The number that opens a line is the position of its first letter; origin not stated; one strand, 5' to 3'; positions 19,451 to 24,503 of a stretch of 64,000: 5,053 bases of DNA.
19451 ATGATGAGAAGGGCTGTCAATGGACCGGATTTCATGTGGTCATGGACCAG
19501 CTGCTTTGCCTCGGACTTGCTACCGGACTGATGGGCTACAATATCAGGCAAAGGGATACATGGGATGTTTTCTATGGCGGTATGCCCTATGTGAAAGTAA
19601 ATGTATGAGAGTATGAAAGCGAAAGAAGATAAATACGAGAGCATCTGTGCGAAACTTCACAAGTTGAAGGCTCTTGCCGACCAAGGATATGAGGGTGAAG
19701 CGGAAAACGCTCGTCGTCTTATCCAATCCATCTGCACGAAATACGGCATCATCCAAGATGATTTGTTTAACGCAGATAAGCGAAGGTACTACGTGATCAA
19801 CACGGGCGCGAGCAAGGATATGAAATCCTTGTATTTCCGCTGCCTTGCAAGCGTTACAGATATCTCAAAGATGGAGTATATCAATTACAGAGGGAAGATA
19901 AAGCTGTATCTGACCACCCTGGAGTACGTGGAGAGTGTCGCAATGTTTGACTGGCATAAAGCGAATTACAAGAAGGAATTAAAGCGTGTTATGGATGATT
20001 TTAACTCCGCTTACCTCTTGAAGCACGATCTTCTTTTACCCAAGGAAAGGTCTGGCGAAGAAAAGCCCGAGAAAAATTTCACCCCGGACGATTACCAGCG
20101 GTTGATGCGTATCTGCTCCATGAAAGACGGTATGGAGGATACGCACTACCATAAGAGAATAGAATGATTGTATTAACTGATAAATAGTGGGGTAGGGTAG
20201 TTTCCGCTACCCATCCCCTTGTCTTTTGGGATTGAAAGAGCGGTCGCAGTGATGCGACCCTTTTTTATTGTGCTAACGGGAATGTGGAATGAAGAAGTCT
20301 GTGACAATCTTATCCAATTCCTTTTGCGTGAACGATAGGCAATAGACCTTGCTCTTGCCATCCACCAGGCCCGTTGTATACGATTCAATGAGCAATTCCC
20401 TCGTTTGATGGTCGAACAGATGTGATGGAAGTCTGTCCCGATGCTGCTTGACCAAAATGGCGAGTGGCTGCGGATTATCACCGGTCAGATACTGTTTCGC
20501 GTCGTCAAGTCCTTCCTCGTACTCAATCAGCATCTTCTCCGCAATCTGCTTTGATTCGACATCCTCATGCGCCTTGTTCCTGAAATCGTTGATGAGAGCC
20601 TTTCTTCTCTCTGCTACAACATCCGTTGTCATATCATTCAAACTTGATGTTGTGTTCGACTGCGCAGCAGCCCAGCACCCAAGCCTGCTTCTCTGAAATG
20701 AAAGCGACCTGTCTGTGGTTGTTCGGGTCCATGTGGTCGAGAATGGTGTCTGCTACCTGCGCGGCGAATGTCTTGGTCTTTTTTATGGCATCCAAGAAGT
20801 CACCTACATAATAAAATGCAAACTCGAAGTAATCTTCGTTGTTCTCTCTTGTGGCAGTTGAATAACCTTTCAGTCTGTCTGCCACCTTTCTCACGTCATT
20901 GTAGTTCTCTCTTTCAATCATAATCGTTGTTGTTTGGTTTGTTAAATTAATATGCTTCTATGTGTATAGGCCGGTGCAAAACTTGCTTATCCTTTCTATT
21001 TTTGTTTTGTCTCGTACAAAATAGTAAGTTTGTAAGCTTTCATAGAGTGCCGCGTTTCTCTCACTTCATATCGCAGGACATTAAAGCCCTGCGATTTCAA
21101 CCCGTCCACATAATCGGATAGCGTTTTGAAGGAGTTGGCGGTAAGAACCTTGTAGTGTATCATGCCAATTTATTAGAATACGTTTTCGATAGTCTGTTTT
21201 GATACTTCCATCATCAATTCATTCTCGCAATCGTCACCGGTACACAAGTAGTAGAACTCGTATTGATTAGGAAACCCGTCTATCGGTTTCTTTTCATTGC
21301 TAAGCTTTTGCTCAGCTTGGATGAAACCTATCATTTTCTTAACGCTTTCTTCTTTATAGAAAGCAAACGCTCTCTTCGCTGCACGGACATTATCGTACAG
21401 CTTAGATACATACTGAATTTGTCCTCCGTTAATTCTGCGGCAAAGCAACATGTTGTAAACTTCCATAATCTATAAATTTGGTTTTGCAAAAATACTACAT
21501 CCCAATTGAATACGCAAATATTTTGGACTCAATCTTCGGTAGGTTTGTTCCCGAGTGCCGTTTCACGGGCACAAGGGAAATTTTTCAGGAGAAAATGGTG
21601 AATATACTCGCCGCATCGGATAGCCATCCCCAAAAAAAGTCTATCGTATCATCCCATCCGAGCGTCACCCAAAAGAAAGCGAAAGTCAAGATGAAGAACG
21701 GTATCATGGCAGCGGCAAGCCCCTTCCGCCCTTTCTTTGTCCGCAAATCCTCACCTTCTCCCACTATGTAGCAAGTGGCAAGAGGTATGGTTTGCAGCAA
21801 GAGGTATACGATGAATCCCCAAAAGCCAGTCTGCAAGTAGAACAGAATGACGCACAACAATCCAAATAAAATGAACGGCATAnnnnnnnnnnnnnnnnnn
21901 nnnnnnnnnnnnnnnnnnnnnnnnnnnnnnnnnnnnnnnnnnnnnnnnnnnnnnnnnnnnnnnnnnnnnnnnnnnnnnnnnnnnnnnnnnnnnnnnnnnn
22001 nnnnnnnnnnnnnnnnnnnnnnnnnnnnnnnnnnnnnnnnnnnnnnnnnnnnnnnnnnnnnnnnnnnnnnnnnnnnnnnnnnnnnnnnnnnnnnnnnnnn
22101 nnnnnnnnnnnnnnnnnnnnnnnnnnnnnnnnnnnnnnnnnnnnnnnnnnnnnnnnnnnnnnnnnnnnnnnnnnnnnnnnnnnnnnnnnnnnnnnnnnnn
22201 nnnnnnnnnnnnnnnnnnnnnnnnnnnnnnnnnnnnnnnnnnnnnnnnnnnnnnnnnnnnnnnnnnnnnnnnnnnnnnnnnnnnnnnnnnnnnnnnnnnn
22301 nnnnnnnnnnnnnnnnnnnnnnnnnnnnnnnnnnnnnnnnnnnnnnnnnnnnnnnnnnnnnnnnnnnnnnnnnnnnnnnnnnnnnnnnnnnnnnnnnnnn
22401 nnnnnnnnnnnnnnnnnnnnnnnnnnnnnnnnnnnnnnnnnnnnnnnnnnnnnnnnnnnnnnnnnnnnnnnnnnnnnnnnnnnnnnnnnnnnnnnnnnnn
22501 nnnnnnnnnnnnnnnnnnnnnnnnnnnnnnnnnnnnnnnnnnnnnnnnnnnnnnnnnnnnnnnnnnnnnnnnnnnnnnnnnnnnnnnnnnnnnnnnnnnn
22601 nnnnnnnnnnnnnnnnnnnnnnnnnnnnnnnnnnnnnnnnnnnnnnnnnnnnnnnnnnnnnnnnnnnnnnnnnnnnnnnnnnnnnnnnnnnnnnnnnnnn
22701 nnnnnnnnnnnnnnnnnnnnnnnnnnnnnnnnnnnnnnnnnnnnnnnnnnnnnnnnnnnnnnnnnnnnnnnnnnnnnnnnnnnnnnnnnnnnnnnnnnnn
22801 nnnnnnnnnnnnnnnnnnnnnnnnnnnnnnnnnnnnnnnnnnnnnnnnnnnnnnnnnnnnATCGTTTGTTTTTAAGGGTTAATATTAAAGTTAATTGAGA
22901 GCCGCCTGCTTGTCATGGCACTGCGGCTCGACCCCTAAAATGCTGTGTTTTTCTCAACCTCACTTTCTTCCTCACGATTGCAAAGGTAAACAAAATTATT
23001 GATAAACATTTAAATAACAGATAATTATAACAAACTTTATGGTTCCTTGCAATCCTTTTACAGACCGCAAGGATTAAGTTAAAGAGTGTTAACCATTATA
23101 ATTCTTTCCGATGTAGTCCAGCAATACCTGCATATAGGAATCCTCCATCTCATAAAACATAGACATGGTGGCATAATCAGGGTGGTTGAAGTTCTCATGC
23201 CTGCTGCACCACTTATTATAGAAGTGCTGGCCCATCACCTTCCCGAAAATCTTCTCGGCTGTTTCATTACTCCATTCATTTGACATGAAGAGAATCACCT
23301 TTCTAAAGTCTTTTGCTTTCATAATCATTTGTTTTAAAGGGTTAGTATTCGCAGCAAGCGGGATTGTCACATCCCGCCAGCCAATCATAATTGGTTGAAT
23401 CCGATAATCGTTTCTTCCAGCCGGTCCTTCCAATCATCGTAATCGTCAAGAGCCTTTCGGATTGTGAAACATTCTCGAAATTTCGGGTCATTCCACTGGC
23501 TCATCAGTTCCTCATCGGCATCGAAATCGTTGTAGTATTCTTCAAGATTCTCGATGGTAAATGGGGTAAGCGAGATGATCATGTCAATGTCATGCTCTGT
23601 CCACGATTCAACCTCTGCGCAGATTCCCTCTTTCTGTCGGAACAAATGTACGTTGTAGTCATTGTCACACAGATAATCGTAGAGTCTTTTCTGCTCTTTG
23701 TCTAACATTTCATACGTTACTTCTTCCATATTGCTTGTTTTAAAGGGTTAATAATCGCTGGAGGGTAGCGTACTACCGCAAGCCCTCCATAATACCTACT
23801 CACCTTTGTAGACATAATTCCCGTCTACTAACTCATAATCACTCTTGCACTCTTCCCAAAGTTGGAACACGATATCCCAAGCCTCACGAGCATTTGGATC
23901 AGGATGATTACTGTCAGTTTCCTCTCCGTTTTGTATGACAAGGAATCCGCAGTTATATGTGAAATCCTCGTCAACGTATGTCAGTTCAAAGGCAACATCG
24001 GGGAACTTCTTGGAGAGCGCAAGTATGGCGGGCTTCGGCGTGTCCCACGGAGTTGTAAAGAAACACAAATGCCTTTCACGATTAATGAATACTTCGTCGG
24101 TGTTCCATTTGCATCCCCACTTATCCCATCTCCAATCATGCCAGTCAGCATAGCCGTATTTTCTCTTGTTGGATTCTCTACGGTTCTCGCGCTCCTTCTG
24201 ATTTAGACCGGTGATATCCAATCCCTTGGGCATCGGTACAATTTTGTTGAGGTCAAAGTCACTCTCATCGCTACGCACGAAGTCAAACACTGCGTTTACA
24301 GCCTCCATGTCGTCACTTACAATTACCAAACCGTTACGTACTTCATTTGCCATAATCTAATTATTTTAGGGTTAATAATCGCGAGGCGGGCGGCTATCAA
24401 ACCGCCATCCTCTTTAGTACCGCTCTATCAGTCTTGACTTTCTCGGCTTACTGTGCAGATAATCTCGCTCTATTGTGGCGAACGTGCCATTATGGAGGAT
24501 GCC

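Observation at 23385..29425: Paralogous families of very acidic Trp/Tyr-rich small proteins in the early block (DNA-mimic or anti-defense candidates)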

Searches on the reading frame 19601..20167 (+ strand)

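Call 16: search_protein_families(library=pfam, proteins=[window:19601-20167:+], max_evalue=0.01)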
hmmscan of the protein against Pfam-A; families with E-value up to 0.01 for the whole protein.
window:19601-20167:+ (188 aa): 1 family
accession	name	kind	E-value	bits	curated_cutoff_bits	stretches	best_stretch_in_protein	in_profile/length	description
PF10979.13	DUF2786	-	7e-05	23.1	23.9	1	16-50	3-38/40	Protein of unknown function (DUF2786)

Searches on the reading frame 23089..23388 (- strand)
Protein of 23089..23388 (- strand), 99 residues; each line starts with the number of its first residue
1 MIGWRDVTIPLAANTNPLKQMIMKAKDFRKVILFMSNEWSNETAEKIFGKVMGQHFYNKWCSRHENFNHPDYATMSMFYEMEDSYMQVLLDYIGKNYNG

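Call 17: search_protein_families(library=pfam, proteins=[window:23089-23388:-], max_evalue=0.01)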
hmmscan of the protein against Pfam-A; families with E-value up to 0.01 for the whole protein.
window:23089-23388:- (99 aa): 0 families

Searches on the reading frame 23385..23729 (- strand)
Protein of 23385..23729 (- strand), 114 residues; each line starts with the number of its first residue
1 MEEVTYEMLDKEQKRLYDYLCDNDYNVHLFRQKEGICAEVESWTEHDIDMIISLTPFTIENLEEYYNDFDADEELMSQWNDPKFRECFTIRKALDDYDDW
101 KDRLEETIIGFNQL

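Call 6: search_protein_families(library=pfam, proteins=[window:23385-23729:-], max_evalue=0.1)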
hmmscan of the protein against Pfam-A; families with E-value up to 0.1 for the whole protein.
window:23385-23729:- (114 aa): 2 families
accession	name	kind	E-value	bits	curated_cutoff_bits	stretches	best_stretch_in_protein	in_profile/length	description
PF02514.21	CobN-Mg_chel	-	0.059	11.6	24.5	1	16-101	93-184/1090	CobN/Magnesium Chelatase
PF14553.12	YqbF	-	0.092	13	27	0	14-25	23-34/43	YqbF, hypothetical protein domain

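Call 7: search_protein_families(library=phrogs, proteins=[window:23385-23729:-], max_evalue=0.1)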
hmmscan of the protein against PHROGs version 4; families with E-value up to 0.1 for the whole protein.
window:23385-23729:- (114 aa): 1 family
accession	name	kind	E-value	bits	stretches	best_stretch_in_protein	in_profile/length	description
phrog_11619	-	other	0.084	13.3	1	41-80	80-119/186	DNA methyltransferase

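Call 12: search_protein_families(library=ncbifam, proteins=[window:23385-23729:-], max_evalue=0.1)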
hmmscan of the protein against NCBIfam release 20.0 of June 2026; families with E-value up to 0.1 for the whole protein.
window:23385-23729:- (114 aa): 0 families

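Call 14: search_solved_structures(query=window:23385-23729:-, max_evalue=10)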
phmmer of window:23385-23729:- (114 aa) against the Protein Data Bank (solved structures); distinct sequences matched with E-value up to 10: 2.
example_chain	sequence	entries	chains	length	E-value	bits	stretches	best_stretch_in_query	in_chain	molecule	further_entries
6h8l_A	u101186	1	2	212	0.7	13.5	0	96-109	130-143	Peptidoglycan-N-acetylmuramic acid deacetylase PdaC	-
6h8n_A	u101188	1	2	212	0.7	13.5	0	96-109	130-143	Peptidoglycan-N-acetylmuramic acid deacetylase PdaC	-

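Call 27: find_homologous_proteins(query=window:23385-23729:-)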
Query window:23385-23729:- (114 aa): 1 proteins with E <= 0.001 among 1 candidates.
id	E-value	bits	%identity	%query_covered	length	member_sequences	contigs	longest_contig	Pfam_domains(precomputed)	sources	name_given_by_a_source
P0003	4.8e-68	245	95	100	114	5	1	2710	-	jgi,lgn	jgi:hypothetical protein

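Call 74: predict_structure(alignment_id=A4)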
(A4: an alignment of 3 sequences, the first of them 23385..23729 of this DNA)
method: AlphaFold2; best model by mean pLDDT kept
length: 114 residues; sequences in the alignment: 3
mean_pLDDT: 78.2   pTM: 0.72
mean pLDDT of the five models: 78.2, 76.4, 76.0, 73.9, 64.3
residues with pLDDT >= 90: 35; 70-90: 43; 50-70: 31; < 50: 5
segments of 3 or more residues with pLDDT < 50: none
pLDDT, mean of each block of 10 residues (from residue 1): 86 95 91 88 67 89 80 60 52 62 87 89
secondary structure, 60 per line:
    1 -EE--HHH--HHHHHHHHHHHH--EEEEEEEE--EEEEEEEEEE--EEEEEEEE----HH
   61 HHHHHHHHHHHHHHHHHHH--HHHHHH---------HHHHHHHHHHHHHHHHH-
elements in order: H11-22 E25-32 E35-44 E47-54 H59-79 H82-87 H97-113

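Call 89: search_protein_families(library=padloc, proteins=[window:23385-23729:-], max_evalue=0.01)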
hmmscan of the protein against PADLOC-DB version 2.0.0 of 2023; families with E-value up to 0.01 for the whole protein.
window:23385-23729:- (114 aa): 0 families

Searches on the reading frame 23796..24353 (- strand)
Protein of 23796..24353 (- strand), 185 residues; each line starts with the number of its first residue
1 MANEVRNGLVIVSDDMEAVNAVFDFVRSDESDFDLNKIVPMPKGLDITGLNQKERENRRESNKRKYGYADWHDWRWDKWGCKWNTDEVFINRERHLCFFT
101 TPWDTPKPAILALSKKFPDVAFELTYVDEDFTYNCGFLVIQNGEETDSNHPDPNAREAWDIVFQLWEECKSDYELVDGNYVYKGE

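Call 6: search_protein_families(library=pfam, proteins=[window:23796-24353:-], max_evalue=0.1)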
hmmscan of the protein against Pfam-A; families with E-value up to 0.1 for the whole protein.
window:23796-24353:- (185 aa): 1 family
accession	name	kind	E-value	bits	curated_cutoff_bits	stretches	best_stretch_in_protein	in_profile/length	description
PF18406.6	DUF1281_C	-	1.1e-15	57.8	22.8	1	78-166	1-85/88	Ferredoxin-like domain in Api92-like protein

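Call 7: search_protein_families(library=phrogs, proteins=[window:23796-24353:-], max_evalue=0.1)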
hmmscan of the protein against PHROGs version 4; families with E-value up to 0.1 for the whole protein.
window:23796-24353:- (185 aa): 2 families
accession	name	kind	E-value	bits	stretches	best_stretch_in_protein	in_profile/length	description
phrog_12644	-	unknown function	1.2e-28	101.5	1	53-153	98-198/236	-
phrog_20518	-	unknown function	0.00011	23.2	1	68-132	104-171/177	-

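Call 12: search_protein_families(library=ncbifam, proteins=[window:23796-24353:-], max_evalue=0.1)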
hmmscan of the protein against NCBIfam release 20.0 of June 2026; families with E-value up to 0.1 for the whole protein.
window:23796-24353:- (185 aa): 0 families

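Call 29: find_related_loci(query=window:23796-24353:-, collection=viral_contigs, flank=10000)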
Query window:23796-24353:- (185 aa) in viral_contigs; peptide patterns used: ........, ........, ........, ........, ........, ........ (x = any residue, [..] = any of these).
8 stretches matched a pattern; 6 encode a relative of the query (tblastn E <= 1e-3); 6 distinct loci.
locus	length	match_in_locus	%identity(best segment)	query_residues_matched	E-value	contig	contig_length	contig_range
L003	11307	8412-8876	32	6-147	1e-16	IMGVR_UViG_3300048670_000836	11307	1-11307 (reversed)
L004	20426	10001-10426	32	31-152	1e-15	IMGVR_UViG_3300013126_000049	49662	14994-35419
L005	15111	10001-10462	30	7-147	1e-15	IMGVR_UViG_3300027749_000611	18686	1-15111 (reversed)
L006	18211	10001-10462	32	7-147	4e-15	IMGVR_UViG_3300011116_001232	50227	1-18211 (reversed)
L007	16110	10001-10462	30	7-147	3e-11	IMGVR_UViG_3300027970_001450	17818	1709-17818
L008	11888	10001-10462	30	7-147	3e-11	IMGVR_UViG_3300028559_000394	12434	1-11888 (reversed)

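Call 39: search_dna_similar(query=window:23796-24353:-, collection=plasmids, mode=protein, max_rows=15, max_evalue=0.001)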
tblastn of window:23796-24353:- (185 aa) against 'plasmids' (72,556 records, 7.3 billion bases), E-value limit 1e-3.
Records with a match: 47; places in all: 47; records where one place covers at least 80% of the query: 3.
Best place of each record, by identity: <60% 47.
By first word of the organism name: Escherichia 20; Shigella 5; Salmonella 5; Pseudomonas 4; Moellerella 3; Photobacterium 2; Parabacteroides 1; Phocaeicola 1; Bacteroides 1; Nostoc 1; and 4 more.
By predicted mobility (MOB-suite, as given by PLSDB): non-mobilizable 42; mobilizable 3; conjugative 2.
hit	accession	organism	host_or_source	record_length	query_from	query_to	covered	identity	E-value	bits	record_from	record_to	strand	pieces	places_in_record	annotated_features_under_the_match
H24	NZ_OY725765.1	Parabacteroides distasonis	-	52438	1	184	99%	32.2%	2e-15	81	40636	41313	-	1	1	hypothetical protein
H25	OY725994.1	Phocaeicola massiliensis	-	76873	1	184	99%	32.2%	2e-15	81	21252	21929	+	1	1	record has no annotation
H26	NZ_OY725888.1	Bacteroides finegoldii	-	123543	1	184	99%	32.2%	2e-15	81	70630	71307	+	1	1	hypothetical protein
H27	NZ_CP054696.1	Nostoc edaphicum CCNP1411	-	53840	1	144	78%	27.1%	2e-8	60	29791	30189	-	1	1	hypothetical protein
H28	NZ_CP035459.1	Photobacterium damselae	Neophocaena asiaeorientalis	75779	1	147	79%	26.2%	2e-9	63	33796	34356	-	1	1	hypothetical protein (x2)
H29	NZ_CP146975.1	Photobacterium damselae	Penaeus japonicus,shrimp farm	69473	1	147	79%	25.8%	1e-11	69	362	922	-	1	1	hypothetical protein (x2)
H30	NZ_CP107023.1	Clostridium beijerinckii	cell culture,cell pellet of fermenting ...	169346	1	131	71%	28.1%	2e-4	48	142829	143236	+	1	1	hypothetical protein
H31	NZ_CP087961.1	Lactobacillus gasseri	Homo sapiens,Whole organism,urine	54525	27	148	66%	27.8%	9e-4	46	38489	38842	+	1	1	hypothetical protein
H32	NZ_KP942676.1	Pectobacterium carotovorum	Delia radicum,maggot intestine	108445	1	143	77%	23.0%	3e-7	56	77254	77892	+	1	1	hypothetical protein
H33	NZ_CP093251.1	Moellerella wisconsensis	whole organism,Food: Red deer meat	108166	1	143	77%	22.5%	7e-8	58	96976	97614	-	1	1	hypothetical protein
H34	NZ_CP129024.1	Moellerella wisconsensis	Sheep,Feces of diarrheic fleece sheep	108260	1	143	77%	22.5%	9e-8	58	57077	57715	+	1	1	hypothetical protein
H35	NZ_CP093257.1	Moellerella wisconsensis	whole organism,Food: Red deer meat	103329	1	143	77%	22.1%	8e-7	55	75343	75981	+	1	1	hypothetical protein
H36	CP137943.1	Pseudomonas aeruginosa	Homo sapiens,sputum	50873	67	144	42%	38.5%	3e-8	59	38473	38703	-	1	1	hypothetical protein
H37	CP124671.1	Pseudomonas aeruginosa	Homo sapiens,other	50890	67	144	42%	38.5%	3e-8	59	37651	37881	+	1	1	hypothetical protein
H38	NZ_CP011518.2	Pandoraea oxalativorans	-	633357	67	159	50%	31.3%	6e-8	59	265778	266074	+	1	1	hypothetical protein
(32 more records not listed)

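Call 42: search_solved_structures(query=window:23796-24353:-, max_evalue=1, show_alignments=1)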
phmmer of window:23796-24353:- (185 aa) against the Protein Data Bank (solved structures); distinct sequences matched with E-value up to 1: 8.
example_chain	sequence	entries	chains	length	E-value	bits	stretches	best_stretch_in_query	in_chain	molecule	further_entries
8egr_A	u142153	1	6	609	0.21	14.1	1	94-140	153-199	gp15, receptor-binding protein, tail fiber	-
2pe4_A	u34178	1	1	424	0.25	13.8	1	69-114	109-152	Hyaluronidase-1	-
5a55_A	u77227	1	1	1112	0.45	13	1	26-110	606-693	ENDO-ALPHA-N-ACETYLGALACTOSAMINIDASE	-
5a57_A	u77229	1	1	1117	0.45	13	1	26-110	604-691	ENDO-ALPHA-N-ACETYLGALACTOSAMINIDASE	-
5a56_A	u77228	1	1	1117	0.45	13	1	26-110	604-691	ENDO-ALPHA-N-ACETYLGALACTOSAMINIDASE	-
5a58_A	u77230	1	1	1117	0.45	13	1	26-110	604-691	ENDO-ALPHA-GALACTOSAMINIDASE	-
5a59_A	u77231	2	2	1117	0.45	13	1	26-110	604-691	ENDO-ALPHA-N-ACETYLGALACTOSAMINIDASE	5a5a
3ecq_A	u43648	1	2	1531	0.85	12.1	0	26-110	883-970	Endo-alpha-N-acetylgalactosaminidase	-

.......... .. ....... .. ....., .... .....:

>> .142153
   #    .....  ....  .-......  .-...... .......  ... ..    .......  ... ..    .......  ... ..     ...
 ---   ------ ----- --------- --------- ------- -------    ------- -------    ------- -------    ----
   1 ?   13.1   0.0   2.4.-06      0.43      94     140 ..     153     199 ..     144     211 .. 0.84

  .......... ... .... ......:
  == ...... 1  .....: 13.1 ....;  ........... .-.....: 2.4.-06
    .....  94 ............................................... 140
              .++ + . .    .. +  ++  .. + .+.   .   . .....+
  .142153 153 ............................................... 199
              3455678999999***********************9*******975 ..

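Call 61: get_annotated_region(hit=H24, flank=9000)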
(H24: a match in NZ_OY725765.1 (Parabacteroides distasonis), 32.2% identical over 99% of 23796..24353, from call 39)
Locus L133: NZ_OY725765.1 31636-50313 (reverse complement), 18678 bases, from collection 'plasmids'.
description: Parabacteroides distasonis strain Parabacteroides distasonis TSDC17.2-1.1 plasmid 20, complete sequence
organism: Parabacteroides distasonis (NCBI taxid 823)
taxonomy: Bacteria; Bacteroidota; Bacteroidia; Bacteroidales; Tannerellaceae; Parabacteroides; Parabacteroides distasonis
host: -; source: -; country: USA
typing (MOB-suite, as given by PLSDB): non-mobilizable
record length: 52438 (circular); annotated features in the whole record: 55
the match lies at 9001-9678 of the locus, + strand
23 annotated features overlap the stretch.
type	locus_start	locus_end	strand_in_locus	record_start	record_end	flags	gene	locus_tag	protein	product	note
CDS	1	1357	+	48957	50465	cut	-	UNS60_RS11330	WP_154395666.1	phage tail sheath subtilisin-like domain-containing protein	-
CDS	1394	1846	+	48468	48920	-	-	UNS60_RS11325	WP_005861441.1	phage tail protein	-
CDS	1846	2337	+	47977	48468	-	-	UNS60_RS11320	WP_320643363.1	phage tail protein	-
CDS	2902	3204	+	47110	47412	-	-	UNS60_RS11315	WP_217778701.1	hypothetical protein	-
CDS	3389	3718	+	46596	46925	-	-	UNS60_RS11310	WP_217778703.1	molybdenum ABC transporter ATP-binding protein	-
CDS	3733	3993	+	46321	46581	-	-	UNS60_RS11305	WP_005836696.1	hypothetical protein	-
CDS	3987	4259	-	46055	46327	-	-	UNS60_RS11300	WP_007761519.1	hypothetical protein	-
CDS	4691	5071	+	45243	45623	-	-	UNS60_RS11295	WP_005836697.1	single-stranded DNA-binding protein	-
CDS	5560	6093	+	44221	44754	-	-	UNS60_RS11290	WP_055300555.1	hypothetical protein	-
CDS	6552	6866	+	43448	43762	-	-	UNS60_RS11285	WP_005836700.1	hypothetical protein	-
CDS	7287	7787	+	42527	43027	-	-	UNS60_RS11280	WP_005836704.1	DUF4313 domain-containing protein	-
CDS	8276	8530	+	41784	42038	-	-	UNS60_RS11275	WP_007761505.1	LPD11 domain-containing protein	-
CDS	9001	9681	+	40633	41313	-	-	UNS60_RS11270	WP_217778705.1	hypothetical protein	-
CDS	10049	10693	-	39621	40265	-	-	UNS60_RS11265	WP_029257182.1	recombinase family protein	GO:0006310 - DNA recombination [Evidence IEA]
CDS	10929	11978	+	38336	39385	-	-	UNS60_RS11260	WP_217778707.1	hypothetical protein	-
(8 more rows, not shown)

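Call 89: search_protein_families(library=padloc, proteins=[window:23796-24353:-], max_evalue=0.01)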
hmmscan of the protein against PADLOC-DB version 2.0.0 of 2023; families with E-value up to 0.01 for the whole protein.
window:23796-24353:- (185 aa): 0 families
